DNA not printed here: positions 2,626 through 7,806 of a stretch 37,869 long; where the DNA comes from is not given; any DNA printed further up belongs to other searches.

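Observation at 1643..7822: Sigma54-type promoter with upstream enhancer-like site drives a giant ASH/PKD-metzincin protein coupled to a Cys-rich lipoprotein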

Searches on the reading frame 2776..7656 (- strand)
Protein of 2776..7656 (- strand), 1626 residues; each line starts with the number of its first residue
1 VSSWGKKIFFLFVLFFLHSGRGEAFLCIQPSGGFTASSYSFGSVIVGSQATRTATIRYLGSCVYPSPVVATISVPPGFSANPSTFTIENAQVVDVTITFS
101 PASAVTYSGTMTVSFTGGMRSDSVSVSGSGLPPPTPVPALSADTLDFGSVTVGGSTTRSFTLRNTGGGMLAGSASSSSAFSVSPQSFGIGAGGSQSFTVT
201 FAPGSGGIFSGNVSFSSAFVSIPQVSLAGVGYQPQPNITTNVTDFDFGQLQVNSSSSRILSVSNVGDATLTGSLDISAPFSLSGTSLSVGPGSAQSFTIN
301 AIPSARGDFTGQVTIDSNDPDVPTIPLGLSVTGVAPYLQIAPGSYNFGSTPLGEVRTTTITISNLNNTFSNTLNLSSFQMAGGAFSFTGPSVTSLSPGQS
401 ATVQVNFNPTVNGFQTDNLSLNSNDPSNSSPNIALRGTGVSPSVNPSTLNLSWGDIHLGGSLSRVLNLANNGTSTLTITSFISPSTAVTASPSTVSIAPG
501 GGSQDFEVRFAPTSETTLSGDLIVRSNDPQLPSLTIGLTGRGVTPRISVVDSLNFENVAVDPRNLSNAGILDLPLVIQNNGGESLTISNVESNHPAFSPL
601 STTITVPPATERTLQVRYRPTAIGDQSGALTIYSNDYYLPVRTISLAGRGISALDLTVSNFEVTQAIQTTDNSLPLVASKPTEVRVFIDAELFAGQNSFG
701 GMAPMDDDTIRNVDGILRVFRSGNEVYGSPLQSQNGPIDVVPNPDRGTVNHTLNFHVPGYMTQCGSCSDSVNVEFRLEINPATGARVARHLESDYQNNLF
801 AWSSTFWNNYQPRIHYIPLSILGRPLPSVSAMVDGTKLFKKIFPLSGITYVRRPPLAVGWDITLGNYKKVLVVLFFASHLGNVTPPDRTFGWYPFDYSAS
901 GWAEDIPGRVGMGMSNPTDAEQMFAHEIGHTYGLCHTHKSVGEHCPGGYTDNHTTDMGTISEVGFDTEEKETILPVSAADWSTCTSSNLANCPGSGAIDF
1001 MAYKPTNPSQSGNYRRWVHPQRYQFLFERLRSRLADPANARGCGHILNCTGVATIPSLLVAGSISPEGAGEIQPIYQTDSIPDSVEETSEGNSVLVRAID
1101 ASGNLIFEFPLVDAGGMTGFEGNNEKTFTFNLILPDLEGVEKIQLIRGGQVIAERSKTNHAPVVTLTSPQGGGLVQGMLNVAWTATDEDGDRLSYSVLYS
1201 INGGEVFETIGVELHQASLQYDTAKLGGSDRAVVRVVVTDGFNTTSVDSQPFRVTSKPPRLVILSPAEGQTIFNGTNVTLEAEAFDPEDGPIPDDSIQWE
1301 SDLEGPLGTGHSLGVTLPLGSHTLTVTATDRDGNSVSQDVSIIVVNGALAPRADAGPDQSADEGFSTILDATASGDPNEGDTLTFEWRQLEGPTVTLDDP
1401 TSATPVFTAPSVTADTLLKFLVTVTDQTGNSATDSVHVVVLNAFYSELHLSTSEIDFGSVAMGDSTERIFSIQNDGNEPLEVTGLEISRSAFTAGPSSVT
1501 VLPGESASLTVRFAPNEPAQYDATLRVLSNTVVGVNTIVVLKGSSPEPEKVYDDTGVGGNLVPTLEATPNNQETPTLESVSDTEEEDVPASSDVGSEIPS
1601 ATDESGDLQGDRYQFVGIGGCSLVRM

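Call 8: search_protein_families(library=pfam, proteins=[window:2776-7656:-], max_evalue=0.01)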
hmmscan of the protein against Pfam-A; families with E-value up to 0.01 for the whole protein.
window:2776-7656:- (1626 aa): 27 families (the best 25 are shown)
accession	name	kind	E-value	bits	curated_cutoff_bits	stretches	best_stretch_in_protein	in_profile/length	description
PF22544.2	HYDIN_VesB_CFA65-like_Ig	-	2.6e-69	230.2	25.5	7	1448-1543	3-99/100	HYDIN/CFA65/VesB-like, Ig-like domain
PF15780.11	ASH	-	3.8e-54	181.4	27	7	1453-1532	12-93/98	Abnormal spindle-like microcephaly-assoc'd, ASPM-SPD-2-Hydin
PF22073.2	Cep192_D4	-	3.9e-48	162.7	35.5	5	1447-1543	3-109/112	Cep192 domain 4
PF07610.17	DUF1573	-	1e-32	112.5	26.1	2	1450-1535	3-89/98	Protein of unknown function (DUF1573)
PF22067.2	Cep192_D3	-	3.1e-25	88.6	27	2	1455-1543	9-97/99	Cep192 domain 3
PF24507.1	Ig_CFAP65_4th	-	3.6e-24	85.4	27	1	1470-1530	2-63/76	CFAP65, fourth Ig-like domain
PF12371.14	TMEM131_like_N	-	2.4e-22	79.4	28.8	1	339-421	2-82/84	Transmembrane protein 131-like N-terminal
PF22352.2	K319L-like_PKD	-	1.3e-12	48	27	1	1355-1440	1-84/84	K319L-like, PKD domain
PF24798.1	Ig-CFAP74_4th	-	7e-12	45.8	28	1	1450-1530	1-82/95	CFAP74 forth Ig-like domain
PF25249.1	Ig_CFAP65_7th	-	1.7e-09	37.9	28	0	150-216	14-84/120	CFAP65, seventh Ig-like domain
PF22066.2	Cep192_D8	-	6e-08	33.3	33.5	0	38-115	12-86/101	Cep192 domain 8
PF22064.2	Cep192_D2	-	2.4e-05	25.1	27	0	141-166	10-35/154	Cep192 domain 2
PF13688.12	Reprolysin_5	-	3.4e-05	24.6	27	1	912-949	133-173/196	Metallo-peptidase family M12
PF24291.1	Ig_CFAP65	-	4e-05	23.8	27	0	86-132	72-117/121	Cilia- and flagella-associated protein 65-like, Ig-like domain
PF02010.21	REJ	-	5.2e-05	22.5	25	1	1308-1453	48-211/452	REJ domain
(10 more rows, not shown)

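Call 12: find_encoding_contigs(protein=window:2776-7656:-, flank=10000, max_places=6)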
Protein window:2776-7656:- (1626 aa): no gene with exactly this product is on record in the collection.

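Call 58: search_protein_families(library=ncbifam, proteins=[window:2776-7656:-], max_evalue=0.01)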
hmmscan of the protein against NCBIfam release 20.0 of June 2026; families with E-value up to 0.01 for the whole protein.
window:2776-7656:- (1626 aa): 4 families
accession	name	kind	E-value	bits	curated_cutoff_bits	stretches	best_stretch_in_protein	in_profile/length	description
NF012200.0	choice_anch_D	domain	5.5e-88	290.7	45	7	224-321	2-107/108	choice-of-anchor D domain-containing protein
NF038112.1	myxo_dep_M36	subfamily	2.3e-26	91.3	1500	1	1156-1442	1283-1565/1604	myxosortase-dependent M36 family metallopeptidase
NF041425.1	OS_HP2_seleno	subfamily_domain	2.7e-14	53.3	100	0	1452-1517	3-67/98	OS_HP2 family (seleno)protein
NF038111.1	rhom_dep_M36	equivalog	1.3e-13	49.3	1700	1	1358-1444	1195-1279/1315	rhombosortase-dependent M36 family metallopeptidase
